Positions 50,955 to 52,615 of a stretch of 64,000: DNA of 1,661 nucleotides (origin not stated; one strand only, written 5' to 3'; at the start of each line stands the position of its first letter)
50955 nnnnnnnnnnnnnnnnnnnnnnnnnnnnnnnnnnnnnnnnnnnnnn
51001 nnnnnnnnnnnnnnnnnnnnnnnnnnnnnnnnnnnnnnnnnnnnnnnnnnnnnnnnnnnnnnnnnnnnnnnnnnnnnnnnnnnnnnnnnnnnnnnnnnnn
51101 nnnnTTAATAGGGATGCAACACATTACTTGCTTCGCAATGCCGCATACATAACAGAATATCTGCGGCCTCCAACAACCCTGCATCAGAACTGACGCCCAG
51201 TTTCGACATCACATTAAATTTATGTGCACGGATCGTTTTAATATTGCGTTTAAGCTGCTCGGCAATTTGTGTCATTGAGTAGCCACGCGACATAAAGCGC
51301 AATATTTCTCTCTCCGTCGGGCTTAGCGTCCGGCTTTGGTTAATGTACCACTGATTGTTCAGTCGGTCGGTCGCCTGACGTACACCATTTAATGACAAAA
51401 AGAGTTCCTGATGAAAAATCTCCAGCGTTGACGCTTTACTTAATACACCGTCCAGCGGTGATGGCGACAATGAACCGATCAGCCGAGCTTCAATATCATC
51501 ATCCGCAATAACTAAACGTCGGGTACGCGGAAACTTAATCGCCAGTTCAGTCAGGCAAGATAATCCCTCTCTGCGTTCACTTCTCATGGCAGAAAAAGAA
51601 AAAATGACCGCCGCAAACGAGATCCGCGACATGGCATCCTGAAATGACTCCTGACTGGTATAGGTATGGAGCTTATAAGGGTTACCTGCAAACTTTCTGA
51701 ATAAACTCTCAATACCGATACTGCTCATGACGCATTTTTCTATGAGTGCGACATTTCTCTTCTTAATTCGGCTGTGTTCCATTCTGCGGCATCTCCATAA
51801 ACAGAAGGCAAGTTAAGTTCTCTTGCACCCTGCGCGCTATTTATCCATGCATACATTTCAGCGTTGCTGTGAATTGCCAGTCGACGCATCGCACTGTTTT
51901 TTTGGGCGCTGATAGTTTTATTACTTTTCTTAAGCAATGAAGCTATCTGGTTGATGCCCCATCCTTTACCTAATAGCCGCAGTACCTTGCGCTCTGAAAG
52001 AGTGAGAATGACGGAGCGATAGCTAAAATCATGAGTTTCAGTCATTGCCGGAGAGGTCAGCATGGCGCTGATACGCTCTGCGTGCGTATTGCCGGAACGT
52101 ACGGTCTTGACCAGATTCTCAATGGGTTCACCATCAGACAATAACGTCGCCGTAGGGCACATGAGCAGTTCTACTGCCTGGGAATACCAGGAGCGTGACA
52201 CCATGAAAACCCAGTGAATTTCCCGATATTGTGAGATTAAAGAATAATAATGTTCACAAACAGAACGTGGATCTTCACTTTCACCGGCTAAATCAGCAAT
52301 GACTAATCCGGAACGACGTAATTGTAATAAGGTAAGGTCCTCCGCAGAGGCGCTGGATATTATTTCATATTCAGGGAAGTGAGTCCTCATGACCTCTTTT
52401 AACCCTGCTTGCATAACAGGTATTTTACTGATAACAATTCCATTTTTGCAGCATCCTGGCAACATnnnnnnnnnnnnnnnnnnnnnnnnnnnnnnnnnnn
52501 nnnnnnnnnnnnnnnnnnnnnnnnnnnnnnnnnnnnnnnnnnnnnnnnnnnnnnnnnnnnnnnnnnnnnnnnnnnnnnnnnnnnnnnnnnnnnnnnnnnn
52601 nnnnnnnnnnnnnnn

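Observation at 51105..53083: AT-rich yjjQ-bglJ regulator pair and 620-bp AT-rich divergent control region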

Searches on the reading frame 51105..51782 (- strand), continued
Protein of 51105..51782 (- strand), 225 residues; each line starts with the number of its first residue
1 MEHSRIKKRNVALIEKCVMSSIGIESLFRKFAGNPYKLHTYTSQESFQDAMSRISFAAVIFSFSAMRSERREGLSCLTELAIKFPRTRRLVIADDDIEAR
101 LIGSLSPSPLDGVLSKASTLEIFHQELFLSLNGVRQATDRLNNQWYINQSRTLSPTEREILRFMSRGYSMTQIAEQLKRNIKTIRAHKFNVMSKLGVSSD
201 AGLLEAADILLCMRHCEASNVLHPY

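Call 53: list_cluster_members(proteins=[P0117, P0116, P0118])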
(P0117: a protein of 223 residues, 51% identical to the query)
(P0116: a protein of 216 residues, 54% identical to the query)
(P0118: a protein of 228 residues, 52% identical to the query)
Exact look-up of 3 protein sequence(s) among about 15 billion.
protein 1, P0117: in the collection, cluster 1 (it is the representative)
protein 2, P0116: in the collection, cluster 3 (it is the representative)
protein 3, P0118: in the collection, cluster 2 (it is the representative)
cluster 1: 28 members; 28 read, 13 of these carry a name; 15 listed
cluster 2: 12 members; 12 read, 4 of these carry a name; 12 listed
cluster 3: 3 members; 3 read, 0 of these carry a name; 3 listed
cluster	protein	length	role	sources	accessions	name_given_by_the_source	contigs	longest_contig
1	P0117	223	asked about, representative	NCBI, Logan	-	-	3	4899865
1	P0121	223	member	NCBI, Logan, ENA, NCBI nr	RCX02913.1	DNA-binding NarL/FixJ family response regulator [Kosakonia sp. AG348]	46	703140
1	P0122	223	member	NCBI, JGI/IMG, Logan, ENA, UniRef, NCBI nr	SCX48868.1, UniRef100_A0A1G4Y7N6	DNA-binding response regulator, NarL/FixJ family, contains REC and HTH domains [Kosakonia ... | DNA-binding response regulator, NarL/FixJ family, contains REC and HTH domains n=2 ...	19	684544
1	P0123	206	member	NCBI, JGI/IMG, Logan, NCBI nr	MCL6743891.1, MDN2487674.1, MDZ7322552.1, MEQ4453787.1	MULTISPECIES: DNA-binding transcriptional activator BglJ [Kosakonia]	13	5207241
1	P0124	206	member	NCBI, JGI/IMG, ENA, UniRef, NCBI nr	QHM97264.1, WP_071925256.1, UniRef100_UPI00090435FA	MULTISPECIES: DNA-binding transcriptional activator BglJ [Enterobacteriaceae] | DNA-binding transcriptional activator BglJ n=1 Tax=Enterobacteriaceae TaxID=543 ...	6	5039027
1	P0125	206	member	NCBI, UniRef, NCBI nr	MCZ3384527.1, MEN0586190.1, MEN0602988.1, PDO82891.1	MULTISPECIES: DNA-binding transcriptional activator BglJ [Kosakonia] | DNA-binding transcriptional activator BglJ n=1 Tax=Kosakonia TaxID=1330547 ...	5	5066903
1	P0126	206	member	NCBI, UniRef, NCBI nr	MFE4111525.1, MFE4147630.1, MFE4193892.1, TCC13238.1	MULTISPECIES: DNA-binding transcriptional activator BglJ [Kosakonia] | DNA-binding transcriptional activator BglJ n=1 Tax=Kosakonia quasisacchari TaxID=2529380 ... | DNA-binding transcriptional activator BglJ [Kosakonia quasisacchari]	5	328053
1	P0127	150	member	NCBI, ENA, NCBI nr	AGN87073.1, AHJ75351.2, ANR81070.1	helix-turn-helix transcriptional regulator [Kosakonia sacchari] | hypothetical protein H650_18730 [Enterobacter sp. R4-368]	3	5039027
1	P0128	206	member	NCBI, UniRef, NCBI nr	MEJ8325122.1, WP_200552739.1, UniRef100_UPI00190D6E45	DNA-binding transcriptional activator BglJ [Kosakonia sacchari] | DNA-binding transcriptional activator BglJ n=1 Tax=Kosakonia TaxID=1330547 ... | DNA-binding transcriptional activator BglJ [Kosakonia sp. LAM2021]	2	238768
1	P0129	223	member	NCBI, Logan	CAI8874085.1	DNA-binding transcriptional regulator BglJ [Kosakonia quasisacchari]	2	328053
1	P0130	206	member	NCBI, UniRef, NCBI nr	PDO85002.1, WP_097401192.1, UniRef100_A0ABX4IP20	DNA-binding transcriptional activator BglJ [Kosakonia pseudosacchari] | Helix-turn-helix transcriptional regulator n=1 Tax=Kosakonia pseudosacchari TaxID=1646340 ...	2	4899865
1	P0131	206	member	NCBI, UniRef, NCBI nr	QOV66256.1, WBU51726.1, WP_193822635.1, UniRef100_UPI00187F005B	DNA-binding transcriptional activator BglJ [Kosakonia pseudosacchari] | DNA-binding transcriptional activator BglJ n=1 Tax=Kosakonia pseudosacchari TaxID=1646340 ...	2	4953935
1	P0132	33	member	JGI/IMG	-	hypothetical protein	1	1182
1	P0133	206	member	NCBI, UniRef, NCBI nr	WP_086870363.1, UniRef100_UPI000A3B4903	DNA-binding transcriptional activator BglJ [Kosakonia pseudosacchari] | DNA-binding transcriptional activator BglJ n=1 Tax=Kosakonia pseudosacchari TaxID=1646340 ...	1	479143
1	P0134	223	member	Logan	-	-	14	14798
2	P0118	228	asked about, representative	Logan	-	-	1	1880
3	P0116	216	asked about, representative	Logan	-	-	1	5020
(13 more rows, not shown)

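Call 54: fold_search(model_id=the predicted structure, library=pdb)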
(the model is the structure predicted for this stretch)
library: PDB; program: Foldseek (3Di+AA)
matches with E <= 10: 1380; with E <= 0.001: 82
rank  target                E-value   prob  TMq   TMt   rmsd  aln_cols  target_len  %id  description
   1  5o8z_B                5.1e-11  1.00  0.67  0.71   5.0       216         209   20  Conformational dynamism for DNA interaction in Salmonella typhimurium RcsB response regulator. (released 2017-11-15)
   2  6zj2_A                3.2e-10  1.00  0.50  0.55   7.7       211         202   20  Structure of RcsB from Salmonella enterica serovar Typhimurium bound to promoter rprA in the presence of phosphomimeti (released 2021-02-17)
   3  5w43_A                6.8e-10  1.00  0.67  0.73   4.9       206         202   21  Structure of the two-component response regulator RcsB-DNA complex (released 2018-03-07)
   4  6zj2_D                7.6e-10  1.00  0.68  0.75   4.9       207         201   22  Structure of RcsB from Salmonella enterica serovar Typhimurium bound to promoter rprA in the presence of phosphomimeti (released 2021-02-17)
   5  5vxn_C                7.6e-10  1.00  0.63  0.69   4.9       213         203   20  Structure of two RcsB dimers bound to two parallel DNAs. (released 2018-03-07)
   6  6eo3_A                9.6e-10  1.00  0.42  0.45   9.6       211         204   20  Conformational dynamism for DNA interaction in Salmonella typhimurium RcsB response regulator. S207C P212121 (released 2017-11-15)
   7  6zj2_C                1.0e-09  1.00  0.53  0.59   7.1       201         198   22  Structure of RcsB from Salmonella enterica serovar Typhimurium bound to promoter rprA in the presence of phosphomimeti (released 2021-02-17)
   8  5o8y_A                1.0e-09  1.00  0.48  0.52   9.6       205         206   21  Conformational dynamism for DNA interaction in Salmonella typhimurium RcsB response regulator. (released 2017-11-15)
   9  5o8y_H                1.1e-09  1.00  0.48  0.51   9.4       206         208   21  Conformational dynamism for DNA interaction in Salmonella typhimurium RcsB response regulator. (released 2017-11-15)
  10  6zix_A                1.2e-09  1.00  0.52  0.57   7.3       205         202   20  Structure of RcsB from Salmonella enterica serovar Typhimurium bound to promoter P1flhDC in the presence of phosphomim (released 2021-02-17)
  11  5o8y_C                2.0e-09  1.00  0.46  0.50   9.9       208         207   21  Conformational dynamism for DNA interaction in Salmonella typhimurium RcsB response regulator. (released 2017-11-15)
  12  5vxn_A                3.0e-09  1.00  0.65  0.72   4.7       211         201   20  Structure of two RcsB dimers bound to two parallel DNAs. (released 2018-03-07)
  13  5vxn_B                3.2e-09  1.00  0.49  0.56   7.1       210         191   20  Structure of two RcsB dimers bound to two parallel DNAs. (released 2018-03-07)
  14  5o8z_A                3.4e-09  1.00  0.51  0.56   8.0       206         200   21  Conformational dynamism for DNA interaction in Salmonella typhimurium RcsB response regulator. (released 2017-11-15)
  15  6eo3_B                3.6e-09  1.00  0.55  0.61   5.9       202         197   22  Conformational dynamism for DNA interaction in Salmonella typhimurium RcsB response regulator. S207C P212121 (released 2017-11-15)
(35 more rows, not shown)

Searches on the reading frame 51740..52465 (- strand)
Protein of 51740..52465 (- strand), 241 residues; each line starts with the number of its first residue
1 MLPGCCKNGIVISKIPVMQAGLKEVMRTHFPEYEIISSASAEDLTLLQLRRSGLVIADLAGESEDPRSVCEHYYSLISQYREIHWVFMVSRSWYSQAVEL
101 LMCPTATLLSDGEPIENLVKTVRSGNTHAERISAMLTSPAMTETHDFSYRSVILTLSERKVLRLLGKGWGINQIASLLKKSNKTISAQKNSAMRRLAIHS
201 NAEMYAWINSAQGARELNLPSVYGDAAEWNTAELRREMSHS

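Call 14: search_protein_families(proteins=[window:51740-52465:-], library=ncbifam)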
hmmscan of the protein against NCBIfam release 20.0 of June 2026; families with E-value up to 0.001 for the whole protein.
window:51740-52465:- (241 aa): 8 families
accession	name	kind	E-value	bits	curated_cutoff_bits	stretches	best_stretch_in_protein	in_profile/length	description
NF008548.0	PRK11475.1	equivalog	6.3e-09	35.7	176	1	144-203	125-184/207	DNA-binding transcriptional activator BglJ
NF011896.0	PRK15369.1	equivalog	1.3e-08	34.7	242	1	76-208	71-204/211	two component system response regulator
NF008098.0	PRK10840.1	equivalog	2.1e-08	33.9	235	1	148-210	145-207/216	response regulator transcription factor RcsB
NF007708.0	PRK10403.1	equivalog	1.9e-06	27.5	343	1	107-201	106-201/215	nitrate/nitrite response regulator protein NarP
NF007403.0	PRK09935.1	equivalog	2.2e-06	27.5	271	1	110-207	108-203/210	fimbria biosynthesis transcriptional regulator FimZ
NF007935.0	PRK10651.1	equivalog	9.2e-06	25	250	1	11-211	11-213/216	two-component system response regulator NarL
NF007419.0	PRK09958.1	equivalog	5.2e-05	22.9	251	1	105-208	96-198/204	acid-sensing system DNA-binding response regulator EvgA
NF052445.1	RespRegMctR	equivalog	5.2e-05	22.7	300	1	13-206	8-197/205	two-component system response regulator MctR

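Call 17: profile_search(protein=window:51740-52465:-)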
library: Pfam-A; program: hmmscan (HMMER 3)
A. the first sequence (241 residues): domains with independent E <= 10: 3; with E <= 0.001: 1
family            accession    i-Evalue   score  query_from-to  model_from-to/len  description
GerE              PF00196.25    1.1e-07    31.8     153-206         2-55/57  Bacterial regulatory proteins, luxR family
HTH_38            PF13936.12     0.0028    17.8     154-186         5-38/44  Helix-turn-helix domain
HTH_7             PF02796.21          2     9.0     159-184        12-37/45  Helix-turn-helix domain of resolvase
